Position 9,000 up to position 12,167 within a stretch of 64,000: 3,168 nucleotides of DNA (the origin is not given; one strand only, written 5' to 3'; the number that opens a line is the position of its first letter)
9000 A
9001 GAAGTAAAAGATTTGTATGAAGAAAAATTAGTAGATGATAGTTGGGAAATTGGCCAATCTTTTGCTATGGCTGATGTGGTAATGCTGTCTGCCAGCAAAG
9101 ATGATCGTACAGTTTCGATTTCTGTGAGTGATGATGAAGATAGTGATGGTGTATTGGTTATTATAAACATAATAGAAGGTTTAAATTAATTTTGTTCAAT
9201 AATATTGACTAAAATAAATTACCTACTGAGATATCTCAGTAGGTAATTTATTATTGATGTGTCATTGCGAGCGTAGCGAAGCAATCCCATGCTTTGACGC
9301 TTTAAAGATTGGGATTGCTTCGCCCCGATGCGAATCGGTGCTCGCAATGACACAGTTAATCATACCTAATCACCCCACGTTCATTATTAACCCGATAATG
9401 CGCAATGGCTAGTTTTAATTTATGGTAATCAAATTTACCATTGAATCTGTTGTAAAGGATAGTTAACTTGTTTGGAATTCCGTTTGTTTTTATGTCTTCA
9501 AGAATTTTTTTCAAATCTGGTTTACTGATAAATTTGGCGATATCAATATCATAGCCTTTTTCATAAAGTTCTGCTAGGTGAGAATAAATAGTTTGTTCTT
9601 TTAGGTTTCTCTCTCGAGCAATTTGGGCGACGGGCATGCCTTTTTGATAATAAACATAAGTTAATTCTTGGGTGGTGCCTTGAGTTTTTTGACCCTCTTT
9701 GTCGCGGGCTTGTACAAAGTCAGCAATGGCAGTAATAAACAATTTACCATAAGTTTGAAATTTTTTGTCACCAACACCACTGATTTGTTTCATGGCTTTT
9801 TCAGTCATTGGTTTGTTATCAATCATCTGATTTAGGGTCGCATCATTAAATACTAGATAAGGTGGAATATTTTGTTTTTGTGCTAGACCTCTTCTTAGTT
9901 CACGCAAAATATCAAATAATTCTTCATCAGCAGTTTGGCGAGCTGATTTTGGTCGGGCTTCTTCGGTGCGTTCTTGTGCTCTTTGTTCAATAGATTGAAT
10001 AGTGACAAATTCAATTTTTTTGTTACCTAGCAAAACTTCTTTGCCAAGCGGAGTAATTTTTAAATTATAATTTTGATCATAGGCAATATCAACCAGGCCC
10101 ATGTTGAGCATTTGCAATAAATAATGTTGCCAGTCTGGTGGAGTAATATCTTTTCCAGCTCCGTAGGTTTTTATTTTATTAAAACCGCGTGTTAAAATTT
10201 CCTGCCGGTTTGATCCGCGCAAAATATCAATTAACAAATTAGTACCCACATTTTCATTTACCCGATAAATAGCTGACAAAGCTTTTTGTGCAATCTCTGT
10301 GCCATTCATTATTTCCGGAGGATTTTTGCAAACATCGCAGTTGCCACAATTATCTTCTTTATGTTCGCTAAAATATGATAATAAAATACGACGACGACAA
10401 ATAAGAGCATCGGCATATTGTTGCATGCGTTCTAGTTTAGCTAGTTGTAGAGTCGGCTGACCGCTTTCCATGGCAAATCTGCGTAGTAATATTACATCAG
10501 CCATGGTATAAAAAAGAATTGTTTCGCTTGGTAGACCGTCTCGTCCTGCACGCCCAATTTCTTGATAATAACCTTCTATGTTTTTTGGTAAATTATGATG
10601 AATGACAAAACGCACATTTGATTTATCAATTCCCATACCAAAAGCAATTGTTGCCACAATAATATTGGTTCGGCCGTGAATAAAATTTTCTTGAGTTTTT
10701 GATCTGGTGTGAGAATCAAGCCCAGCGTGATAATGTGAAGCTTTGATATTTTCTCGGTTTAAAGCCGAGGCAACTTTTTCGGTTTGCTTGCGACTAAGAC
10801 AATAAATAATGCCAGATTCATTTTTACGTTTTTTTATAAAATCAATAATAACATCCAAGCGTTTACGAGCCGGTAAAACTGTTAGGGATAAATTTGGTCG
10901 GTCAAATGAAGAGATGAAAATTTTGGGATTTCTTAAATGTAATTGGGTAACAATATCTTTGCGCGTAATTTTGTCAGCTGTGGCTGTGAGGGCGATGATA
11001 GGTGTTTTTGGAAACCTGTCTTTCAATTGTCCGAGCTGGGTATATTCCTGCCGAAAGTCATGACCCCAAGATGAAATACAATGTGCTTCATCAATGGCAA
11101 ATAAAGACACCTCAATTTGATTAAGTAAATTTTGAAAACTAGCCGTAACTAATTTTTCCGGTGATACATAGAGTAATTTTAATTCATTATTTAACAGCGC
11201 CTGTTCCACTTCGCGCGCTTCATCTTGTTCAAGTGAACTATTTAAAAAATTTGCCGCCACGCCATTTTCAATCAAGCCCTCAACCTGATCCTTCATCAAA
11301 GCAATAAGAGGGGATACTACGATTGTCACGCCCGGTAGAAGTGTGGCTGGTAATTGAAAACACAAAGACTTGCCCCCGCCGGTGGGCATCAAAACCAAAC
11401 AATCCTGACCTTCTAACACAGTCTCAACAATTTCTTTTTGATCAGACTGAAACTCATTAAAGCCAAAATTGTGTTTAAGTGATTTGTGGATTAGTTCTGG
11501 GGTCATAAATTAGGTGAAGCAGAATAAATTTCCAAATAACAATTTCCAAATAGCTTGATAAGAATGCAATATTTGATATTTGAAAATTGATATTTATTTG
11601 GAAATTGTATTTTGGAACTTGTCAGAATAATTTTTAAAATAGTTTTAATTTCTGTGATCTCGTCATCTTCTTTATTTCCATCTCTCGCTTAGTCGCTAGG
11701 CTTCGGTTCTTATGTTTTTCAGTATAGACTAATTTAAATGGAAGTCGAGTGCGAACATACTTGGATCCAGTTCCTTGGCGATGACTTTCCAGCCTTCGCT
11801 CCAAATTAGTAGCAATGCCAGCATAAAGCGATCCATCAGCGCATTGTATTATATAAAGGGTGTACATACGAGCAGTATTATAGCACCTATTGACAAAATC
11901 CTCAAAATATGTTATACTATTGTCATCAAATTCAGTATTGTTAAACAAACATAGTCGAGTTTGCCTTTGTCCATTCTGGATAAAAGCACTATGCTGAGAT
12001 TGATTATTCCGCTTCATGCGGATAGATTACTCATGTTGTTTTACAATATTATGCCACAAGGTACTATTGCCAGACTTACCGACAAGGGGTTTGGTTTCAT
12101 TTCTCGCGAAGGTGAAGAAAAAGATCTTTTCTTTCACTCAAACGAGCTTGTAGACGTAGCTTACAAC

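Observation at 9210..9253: Perfect 20-44-nt palindrome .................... recurs three times next to -10-like hexamers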

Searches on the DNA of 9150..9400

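Call 88: search_rna_families(source=window, start=9150, end=9400, threshold=evalue, max_evalue=1)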
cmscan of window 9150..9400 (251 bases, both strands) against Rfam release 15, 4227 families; matches with E-value up to 1: 12.
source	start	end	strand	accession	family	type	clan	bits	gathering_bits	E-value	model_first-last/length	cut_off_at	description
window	9189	9256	+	RF02425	SpF01_sRNA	Gene; sRNA;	-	24.2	55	0.24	1-80/80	no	Streptococcus sRNA SpF01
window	9188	9255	-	RF02351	psRNA14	Gene; sRNA;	-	23.8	60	0.054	1-84/84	no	Proteobacteria sRNA psRNA14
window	9208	9256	+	RF03839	MIR2599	Gene; miRNA;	-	22.1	120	0.045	1-132/132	no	MIR2599 microRNA precursor family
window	9209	9257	-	RF03839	MIR2599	Gene; miRNA;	-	21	120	0.083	1-132/132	no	MIR2599 microRNA precursor family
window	9272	9328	-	RF03839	MIR2599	Gene; miRNA;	-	21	120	0.086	1-132/132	no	MIR2599 microRNA precursor family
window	9215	9250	+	RF03659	MIR2871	Gene; miRNA;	-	20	99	0.19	1-118/118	no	MIR2871 microRNA precursor family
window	9195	9250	+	RF01459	rliE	Gene; sRNA;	-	19.5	90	0.36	124-182/222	no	Listeria sRNA rliE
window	9200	9267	-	RF04111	MIR6274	Gene; miRNA;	-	19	80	0.37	1-107/107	no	MIR6274 microRNA precursor family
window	9270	9329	+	RF00853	mir-304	Gene; miRNA;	-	17.9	99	0.34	1-88/88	no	mir-304 microRNA precursor family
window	9210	9255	-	RF04204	mir-3473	Gene; miRNA;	-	17.5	71.8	0.38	1-78/78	no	mir-3473 microRNA precursor family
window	9212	9253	+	RF03609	mir-5470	Gene; miRNA;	-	16.9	98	0.7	1-81/81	no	mir-5470 microRNA precursor family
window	9160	9400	-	RF02350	psRNA6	Gene; sRNA;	-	15.7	60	0.016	117-333/333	5'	Nitrosomonas sRNA psRNA6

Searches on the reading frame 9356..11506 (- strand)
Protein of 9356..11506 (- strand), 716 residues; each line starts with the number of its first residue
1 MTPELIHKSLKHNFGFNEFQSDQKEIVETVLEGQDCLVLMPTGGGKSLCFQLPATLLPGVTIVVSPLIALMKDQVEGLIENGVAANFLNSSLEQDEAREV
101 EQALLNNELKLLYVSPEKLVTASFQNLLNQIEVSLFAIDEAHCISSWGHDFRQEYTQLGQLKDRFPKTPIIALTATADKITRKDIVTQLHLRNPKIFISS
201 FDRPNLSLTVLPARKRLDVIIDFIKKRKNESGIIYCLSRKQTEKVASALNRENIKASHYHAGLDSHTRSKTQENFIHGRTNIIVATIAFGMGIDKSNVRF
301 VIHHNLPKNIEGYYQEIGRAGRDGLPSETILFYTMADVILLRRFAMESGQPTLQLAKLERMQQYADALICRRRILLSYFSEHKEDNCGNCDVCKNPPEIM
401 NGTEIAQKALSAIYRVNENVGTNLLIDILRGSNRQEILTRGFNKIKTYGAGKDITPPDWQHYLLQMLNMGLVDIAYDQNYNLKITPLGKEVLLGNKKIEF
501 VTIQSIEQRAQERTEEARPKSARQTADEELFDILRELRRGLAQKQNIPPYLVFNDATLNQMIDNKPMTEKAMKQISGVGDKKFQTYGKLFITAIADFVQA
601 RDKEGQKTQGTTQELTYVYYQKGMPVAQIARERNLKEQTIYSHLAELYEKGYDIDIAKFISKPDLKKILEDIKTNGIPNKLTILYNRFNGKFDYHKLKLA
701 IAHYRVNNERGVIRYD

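Call 13: search_protein_families(library=pfam, proteins=[window:9356-11506:-])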
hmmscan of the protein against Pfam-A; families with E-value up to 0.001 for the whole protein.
window:9356-11506:- (716 aa): 7 families
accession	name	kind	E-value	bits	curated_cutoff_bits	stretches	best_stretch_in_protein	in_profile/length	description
PF09382.16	RQC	-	1.3e-28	99.5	23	1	396-502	1-107/114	RQC domain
PF00270.35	DEAD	-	4e-27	95.4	26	1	21-179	2-162/167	DEAD/DEAH box helicase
PF00271.37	Helicase_C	-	1.3e-23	83.8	23.5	1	217-324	3-110/110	Helicase conserved C-terminal domain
PF14493.12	HTH_40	-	3.6e-23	82.1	27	1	612-701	1-89/89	Helix-turn-helix domain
PF00570.28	HRDC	-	4.7e-19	68.5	23.8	1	528-594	2-68/68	HRDC domain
PF16124.10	RecQ_Zn_bind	-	2.1e-14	54.5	25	1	336-394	2-66/66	RecQ zinc-binding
PF04851.21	ResIII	-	6.4e-07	29.9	22.5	1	20-177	5-162/164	Type III restriction enzyme, res subunit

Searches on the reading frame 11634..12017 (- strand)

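Call 13: search_protein_families(library=pfam, proteins=[window:11634-12017:-])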
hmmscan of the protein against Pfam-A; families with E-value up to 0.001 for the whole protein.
window:11634-12017:- (127 aa): 1 family
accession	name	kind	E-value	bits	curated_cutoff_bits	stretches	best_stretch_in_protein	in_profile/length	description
PF01541.30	GIY-YIG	-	4.5e-18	65.8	22.6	1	51-124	1-77/78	GIY-YIG catalytic domain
